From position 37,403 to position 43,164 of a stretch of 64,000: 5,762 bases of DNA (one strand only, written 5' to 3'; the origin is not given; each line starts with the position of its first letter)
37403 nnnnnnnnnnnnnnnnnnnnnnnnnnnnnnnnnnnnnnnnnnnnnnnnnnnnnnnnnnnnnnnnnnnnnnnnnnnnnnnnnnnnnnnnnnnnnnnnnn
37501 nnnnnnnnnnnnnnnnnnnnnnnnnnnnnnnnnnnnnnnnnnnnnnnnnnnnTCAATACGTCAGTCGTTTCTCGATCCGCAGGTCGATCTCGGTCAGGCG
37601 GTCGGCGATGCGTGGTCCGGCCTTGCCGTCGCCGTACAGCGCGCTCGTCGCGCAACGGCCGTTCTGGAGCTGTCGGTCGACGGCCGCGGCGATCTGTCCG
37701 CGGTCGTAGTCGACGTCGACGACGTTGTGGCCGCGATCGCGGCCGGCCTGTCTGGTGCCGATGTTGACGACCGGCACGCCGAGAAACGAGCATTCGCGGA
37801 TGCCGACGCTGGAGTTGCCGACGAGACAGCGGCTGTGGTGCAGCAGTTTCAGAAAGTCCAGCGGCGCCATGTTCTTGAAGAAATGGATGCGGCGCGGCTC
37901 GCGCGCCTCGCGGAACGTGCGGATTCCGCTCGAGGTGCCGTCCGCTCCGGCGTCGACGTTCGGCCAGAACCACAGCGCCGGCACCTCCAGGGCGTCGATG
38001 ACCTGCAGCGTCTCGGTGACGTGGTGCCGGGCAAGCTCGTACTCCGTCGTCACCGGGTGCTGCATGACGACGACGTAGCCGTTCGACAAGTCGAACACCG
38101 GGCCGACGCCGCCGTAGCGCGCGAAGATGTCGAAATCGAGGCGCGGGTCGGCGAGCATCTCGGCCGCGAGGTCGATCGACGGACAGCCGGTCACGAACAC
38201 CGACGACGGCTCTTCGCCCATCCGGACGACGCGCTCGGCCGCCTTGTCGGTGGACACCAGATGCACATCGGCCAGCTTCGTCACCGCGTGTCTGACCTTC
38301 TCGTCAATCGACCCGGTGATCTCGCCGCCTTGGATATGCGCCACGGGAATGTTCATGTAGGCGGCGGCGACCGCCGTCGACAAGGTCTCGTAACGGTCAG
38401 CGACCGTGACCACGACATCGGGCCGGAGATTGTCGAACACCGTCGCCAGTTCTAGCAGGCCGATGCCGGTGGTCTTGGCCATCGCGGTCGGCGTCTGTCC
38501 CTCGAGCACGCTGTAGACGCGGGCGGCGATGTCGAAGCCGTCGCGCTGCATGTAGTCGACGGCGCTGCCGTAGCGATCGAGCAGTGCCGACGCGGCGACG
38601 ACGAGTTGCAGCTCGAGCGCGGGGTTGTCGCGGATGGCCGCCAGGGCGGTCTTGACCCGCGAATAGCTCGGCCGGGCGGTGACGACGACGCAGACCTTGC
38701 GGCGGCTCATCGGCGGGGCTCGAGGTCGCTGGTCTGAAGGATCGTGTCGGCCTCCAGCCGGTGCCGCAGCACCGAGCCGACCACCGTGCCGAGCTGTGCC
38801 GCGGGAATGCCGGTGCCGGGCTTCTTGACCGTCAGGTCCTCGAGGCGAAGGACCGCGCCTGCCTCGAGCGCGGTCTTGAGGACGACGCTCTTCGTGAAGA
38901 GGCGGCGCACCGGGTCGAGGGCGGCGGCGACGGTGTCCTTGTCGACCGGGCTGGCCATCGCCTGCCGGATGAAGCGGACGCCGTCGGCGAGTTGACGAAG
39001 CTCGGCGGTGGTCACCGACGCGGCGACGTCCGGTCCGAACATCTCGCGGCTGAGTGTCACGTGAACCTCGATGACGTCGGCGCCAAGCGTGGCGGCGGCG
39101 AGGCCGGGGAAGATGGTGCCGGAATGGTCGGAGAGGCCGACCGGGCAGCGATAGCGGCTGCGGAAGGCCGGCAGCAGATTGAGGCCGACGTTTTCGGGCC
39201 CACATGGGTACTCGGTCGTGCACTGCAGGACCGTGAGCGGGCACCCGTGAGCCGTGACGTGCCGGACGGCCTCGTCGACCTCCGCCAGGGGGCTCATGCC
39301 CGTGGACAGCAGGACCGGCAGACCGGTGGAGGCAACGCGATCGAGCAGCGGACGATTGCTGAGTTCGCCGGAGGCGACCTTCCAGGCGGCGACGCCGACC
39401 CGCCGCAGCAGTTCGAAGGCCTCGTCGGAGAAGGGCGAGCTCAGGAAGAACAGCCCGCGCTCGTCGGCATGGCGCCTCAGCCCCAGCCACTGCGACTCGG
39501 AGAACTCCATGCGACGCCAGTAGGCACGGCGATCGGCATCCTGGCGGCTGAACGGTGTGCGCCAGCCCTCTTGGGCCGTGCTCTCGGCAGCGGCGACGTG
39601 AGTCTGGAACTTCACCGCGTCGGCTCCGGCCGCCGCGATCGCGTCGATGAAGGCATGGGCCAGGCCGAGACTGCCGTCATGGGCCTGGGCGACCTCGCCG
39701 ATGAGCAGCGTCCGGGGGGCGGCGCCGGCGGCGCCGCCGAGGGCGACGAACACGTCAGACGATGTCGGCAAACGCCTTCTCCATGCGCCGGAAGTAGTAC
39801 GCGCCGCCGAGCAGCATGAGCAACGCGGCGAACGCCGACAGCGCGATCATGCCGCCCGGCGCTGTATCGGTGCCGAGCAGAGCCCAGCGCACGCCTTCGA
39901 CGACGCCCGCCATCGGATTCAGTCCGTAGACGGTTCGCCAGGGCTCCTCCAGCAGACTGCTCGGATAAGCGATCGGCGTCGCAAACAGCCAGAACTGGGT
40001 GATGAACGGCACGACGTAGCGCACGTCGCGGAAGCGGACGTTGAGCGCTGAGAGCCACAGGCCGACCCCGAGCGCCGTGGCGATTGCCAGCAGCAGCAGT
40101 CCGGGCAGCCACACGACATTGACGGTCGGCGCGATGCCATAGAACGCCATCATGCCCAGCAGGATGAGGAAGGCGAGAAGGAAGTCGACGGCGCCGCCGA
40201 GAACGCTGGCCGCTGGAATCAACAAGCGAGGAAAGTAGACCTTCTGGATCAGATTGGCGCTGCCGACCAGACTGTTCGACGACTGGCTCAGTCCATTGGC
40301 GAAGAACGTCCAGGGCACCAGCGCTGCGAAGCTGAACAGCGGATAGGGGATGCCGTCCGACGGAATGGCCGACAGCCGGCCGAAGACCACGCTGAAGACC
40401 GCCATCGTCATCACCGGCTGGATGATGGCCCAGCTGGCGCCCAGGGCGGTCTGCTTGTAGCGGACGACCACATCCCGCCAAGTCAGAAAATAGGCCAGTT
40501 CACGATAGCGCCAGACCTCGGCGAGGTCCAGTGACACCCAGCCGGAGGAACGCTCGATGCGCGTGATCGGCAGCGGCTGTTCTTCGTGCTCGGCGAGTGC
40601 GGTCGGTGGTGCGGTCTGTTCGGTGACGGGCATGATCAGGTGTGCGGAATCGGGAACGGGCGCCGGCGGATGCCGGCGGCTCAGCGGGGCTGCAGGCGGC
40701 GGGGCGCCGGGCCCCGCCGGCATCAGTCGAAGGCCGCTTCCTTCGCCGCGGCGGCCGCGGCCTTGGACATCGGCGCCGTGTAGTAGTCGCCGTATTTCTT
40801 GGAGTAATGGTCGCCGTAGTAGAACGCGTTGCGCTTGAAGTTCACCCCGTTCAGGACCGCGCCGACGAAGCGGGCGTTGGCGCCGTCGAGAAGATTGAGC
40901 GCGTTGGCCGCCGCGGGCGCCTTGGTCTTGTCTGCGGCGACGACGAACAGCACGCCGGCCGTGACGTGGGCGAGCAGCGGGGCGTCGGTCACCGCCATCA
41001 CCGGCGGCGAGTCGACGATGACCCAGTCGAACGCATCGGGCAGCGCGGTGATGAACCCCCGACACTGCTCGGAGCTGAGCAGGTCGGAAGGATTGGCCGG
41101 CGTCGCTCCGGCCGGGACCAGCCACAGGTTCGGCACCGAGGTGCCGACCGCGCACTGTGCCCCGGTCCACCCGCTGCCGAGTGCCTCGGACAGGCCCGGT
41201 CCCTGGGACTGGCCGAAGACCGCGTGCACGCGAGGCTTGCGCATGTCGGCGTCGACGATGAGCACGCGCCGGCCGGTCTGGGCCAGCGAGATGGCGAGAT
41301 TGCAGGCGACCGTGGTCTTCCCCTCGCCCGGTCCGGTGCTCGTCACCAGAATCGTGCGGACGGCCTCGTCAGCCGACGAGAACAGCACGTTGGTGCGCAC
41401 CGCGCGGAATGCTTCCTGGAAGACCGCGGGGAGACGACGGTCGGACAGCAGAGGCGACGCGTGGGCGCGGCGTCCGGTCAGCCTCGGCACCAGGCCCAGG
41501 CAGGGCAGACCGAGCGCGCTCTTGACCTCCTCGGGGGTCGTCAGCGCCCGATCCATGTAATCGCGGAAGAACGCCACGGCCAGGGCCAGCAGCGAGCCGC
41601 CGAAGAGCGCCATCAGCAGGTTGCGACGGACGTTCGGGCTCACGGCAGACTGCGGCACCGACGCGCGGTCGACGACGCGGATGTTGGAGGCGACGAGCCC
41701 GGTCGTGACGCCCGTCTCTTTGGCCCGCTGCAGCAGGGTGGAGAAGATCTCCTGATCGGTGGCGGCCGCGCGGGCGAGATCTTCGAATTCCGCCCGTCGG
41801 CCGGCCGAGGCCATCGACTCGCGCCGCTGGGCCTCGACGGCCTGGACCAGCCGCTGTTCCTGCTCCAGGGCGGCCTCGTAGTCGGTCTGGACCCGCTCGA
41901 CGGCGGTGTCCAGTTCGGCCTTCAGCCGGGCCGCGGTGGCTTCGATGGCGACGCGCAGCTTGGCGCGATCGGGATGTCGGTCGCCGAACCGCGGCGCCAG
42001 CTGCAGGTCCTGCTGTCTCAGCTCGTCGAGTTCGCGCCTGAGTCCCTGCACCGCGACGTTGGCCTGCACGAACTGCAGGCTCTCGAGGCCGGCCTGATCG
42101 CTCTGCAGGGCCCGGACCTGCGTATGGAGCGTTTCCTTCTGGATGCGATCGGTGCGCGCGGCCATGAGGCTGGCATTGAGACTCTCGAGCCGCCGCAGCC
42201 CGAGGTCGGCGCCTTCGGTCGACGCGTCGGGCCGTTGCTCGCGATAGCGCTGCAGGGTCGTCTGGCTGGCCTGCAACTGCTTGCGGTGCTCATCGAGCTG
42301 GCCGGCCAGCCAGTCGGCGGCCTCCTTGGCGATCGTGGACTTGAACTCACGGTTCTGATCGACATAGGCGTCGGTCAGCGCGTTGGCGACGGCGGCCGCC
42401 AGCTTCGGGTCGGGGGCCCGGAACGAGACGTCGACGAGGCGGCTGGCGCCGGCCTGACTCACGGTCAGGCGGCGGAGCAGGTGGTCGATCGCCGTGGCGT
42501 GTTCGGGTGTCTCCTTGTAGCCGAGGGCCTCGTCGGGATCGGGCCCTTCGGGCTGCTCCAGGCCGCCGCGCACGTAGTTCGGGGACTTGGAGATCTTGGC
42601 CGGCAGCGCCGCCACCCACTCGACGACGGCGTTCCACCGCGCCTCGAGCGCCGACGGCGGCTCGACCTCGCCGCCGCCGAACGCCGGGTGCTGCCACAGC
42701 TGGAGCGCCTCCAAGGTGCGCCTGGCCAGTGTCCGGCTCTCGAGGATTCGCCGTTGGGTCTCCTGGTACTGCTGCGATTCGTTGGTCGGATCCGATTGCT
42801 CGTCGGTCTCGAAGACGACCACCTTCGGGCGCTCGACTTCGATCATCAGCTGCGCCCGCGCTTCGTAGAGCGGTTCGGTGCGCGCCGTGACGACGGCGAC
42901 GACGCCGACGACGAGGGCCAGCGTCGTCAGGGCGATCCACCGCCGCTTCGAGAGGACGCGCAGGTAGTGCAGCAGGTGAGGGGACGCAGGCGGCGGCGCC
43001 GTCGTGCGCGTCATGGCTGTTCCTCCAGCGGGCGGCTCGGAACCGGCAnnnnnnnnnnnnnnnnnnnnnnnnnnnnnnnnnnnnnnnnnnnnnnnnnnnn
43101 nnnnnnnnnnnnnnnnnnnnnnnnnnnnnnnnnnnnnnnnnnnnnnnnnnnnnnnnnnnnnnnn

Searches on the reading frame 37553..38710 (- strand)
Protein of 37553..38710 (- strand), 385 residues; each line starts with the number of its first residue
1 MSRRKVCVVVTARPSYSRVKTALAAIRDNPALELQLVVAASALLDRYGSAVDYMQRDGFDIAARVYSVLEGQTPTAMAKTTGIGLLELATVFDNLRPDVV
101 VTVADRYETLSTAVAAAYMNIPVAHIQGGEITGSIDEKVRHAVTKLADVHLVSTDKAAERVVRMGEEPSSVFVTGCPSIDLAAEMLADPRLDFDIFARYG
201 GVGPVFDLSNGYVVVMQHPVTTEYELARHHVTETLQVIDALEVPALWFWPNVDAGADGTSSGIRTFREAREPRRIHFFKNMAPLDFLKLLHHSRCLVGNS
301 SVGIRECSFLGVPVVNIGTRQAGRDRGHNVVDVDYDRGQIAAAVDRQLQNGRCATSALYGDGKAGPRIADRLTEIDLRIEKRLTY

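Call 17: search_protein_families(library=pfam, proteins=[window:37553-38710:-], max_evalue=0.001)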
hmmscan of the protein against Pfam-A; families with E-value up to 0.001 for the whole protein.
window:37553-38710:- (385 aa): 1 family
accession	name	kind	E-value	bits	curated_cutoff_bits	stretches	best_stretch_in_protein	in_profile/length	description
PF02350.25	Epimerase_2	-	1e-70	238.8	30.6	1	25-372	2-346/347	UDP-N-acetylglucosamine 2-epimerase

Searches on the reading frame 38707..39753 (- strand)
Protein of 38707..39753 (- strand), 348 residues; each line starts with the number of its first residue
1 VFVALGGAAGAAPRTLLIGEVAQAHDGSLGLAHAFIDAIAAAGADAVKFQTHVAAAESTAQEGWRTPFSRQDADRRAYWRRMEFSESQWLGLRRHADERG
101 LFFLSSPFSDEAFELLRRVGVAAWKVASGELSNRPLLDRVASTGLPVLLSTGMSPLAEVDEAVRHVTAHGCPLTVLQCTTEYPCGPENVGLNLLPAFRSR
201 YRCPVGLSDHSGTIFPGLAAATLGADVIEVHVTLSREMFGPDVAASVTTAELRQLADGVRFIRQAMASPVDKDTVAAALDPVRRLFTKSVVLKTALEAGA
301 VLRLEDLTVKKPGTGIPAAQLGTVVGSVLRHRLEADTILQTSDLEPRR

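Call 18: search_protein_families(library=pfam, proteins=[window:38707-39753:-], max_evalue=0.001)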
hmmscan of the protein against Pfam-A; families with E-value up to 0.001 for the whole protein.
window:38707-39753:- (348 aa): 2 families
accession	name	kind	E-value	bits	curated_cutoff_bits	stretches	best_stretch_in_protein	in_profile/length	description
PF03102.20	NeuB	-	5e-64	216.5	22.1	1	36-268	2-238/241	NeuB family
PF08666.17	SAF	-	2.1e-10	41.4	21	1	288-345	2-63/63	SAF domain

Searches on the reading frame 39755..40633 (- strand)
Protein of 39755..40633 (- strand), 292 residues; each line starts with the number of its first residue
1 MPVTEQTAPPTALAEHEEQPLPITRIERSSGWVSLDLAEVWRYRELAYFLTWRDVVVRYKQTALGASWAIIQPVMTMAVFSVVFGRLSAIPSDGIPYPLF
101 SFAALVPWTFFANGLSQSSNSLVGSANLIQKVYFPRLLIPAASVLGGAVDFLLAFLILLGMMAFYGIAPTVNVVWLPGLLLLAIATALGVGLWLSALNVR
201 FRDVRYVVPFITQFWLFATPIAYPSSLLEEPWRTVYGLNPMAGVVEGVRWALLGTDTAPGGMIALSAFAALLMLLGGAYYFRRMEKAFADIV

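Call 18: search_protein_families(library=pfam, proteins=[window:39755-40633:-], max_evalue=0.001)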
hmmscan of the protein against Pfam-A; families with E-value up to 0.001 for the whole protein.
window:39755-40633:- (292 aa): 1 family
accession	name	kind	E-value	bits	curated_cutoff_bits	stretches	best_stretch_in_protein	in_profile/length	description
PF01061.29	ABC2_membrane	-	2.2e-20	73.5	26.9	1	48-252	4-210/211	ABC-2 type transporter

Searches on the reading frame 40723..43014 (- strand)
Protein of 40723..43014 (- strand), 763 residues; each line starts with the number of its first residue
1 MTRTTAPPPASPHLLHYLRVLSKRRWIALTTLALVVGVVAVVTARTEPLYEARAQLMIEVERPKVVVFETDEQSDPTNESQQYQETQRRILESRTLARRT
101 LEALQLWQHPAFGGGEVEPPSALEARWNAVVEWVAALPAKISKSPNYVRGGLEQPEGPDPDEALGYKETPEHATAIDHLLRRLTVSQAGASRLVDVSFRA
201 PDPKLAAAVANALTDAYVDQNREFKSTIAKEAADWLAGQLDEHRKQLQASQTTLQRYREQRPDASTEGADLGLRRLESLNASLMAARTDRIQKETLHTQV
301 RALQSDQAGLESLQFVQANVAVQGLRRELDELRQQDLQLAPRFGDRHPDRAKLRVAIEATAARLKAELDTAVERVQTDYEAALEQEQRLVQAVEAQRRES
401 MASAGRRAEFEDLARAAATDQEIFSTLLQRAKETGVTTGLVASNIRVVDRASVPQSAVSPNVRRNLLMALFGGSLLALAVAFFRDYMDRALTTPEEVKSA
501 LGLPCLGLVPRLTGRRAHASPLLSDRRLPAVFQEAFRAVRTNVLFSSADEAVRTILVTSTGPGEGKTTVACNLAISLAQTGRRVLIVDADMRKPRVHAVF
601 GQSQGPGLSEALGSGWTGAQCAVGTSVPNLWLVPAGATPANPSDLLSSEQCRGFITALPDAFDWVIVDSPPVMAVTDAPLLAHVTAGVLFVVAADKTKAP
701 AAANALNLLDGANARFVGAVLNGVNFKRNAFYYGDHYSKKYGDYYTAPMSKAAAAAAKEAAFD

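Call 18: search_protein_families(library=pfam, proteins=[window:40723-43014:-], max_evalue=0.001)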
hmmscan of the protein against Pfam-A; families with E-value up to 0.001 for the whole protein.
window:40723-43014:- (763 aa): 8 families
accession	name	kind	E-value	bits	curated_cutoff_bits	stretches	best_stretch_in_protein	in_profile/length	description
PF13614.12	AAA_31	-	5.3e-11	43.2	27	1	553-677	2-133/177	AAA domain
PF01656.29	CbiA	-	5.1e-10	39.8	25.4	1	555-597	1-43/125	CobQ/CobB/MinD/ParA nucleotide binding domain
PF13807.11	GNVR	-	5.6e-10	39.4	27.7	1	413-485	9-81/82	G-rich domain on putative tyrosine kinase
PF10609.15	ParA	-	2.4e-09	37.4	27.1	1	553-723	4-174/246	NUBPL iron-transfer P-loop NTPase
PF06564.18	CBP_BcsQ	-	3.3e-07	30.5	21.3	1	562-695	11-148/234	Cellulose biosynthesis protein BcsQ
PF02706.20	Wzz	-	7.6e-06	26.6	25.5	1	14-102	5-89/91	Chain length determinant protein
PF02374.21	ArsA_ATPase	-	0.00029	20.6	24.3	1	553-590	2-38/305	Anion-transporting ATPase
PF13500.12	AAA_26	-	0.00033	21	27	0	553-583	1-31/198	AAA domain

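Call 42: search_protein_families(library=ncbifam, proteins=[window:40723-43014:-], max_evalue=0.00001)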
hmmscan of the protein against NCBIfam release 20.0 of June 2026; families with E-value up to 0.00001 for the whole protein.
window:40723-43014:- (763 aa): 18 families
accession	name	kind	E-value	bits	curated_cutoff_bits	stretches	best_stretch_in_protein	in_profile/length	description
TIGR01005.1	eps_transp_fam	subfamily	4.9e-71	239.9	411.7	2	14-520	6-487/754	exopolysaccharide transport protein family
NF008568.0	PRK11519.1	equivalog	3.9e-57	193.9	1068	2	366-739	328-713/720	tyrosine-protein kinase Wzc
TIGR03017.1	EpsF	equivalog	1.8e-50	172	422.75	2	177-509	117-443/444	chain length determinant protein EpsF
TIGR01007.1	eps_fam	subfamily_domain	5.9e-50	169.6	108.05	1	534-734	1-201/204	polysaccharide biosynthesis tyrosine autokinase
NF007350.0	PRK09841.1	equivalog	8.6e-50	169.6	1248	1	366-742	328-719/726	tyrosine-protein kinase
TIGR03018.1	pepcterm_TyrKin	hypoth_equivalog_domain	3.1e-38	131.2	230.65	1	532-722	11-207/207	XrtA-associated tyrosine autokinase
TIGR03007.1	pepcterm_ChnLen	equivalog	5.6e-37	127.1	278.85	1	166-515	96-466/498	XrtA system polysaccharide chain length determinant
TIGR03029.1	EpsG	equivalog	4.6e-33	114.6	313.8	1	533-722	84-273/274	chain length determinant protein tyrosine kinase EpsG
TIGR01006.1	polys_exp_MPA1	subfamily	2.1e-13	50.3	296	1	442-511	154-223/226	CspC family polysaccharide chain length determinant protein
TIGR01969.1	minD_arch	subfamily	4.4e-11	42.4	201.75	1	553-726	1-172/251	cell division ATPase MinD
TIGR01968.1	minD_bact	equivalog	9.7e-11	41.5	212.9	1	554-671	3-121/261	septum site-determining protein MinD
TIGR03371.1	cellulose_yhjQ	equivalog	1.1e-09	38.1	157.85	1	553-715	2-169/246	cellulose biosynthesis protein BcsQ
NF041546.1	ParA_partition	equivalog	1.4e-08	34.6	180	1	557-591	4-38/203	ParA family partition ATPase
NF047398.1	AAA_KGGVGR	domain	1.6e-07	31.9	90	1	556-617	6-70/190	KGGVGR-motif variant AAA ATPase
NF041136.1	MrpORP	equivalog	2.8e-07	30.1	450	1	553-602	6-55/365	iron-sulfur cluster carrier protein MrpORP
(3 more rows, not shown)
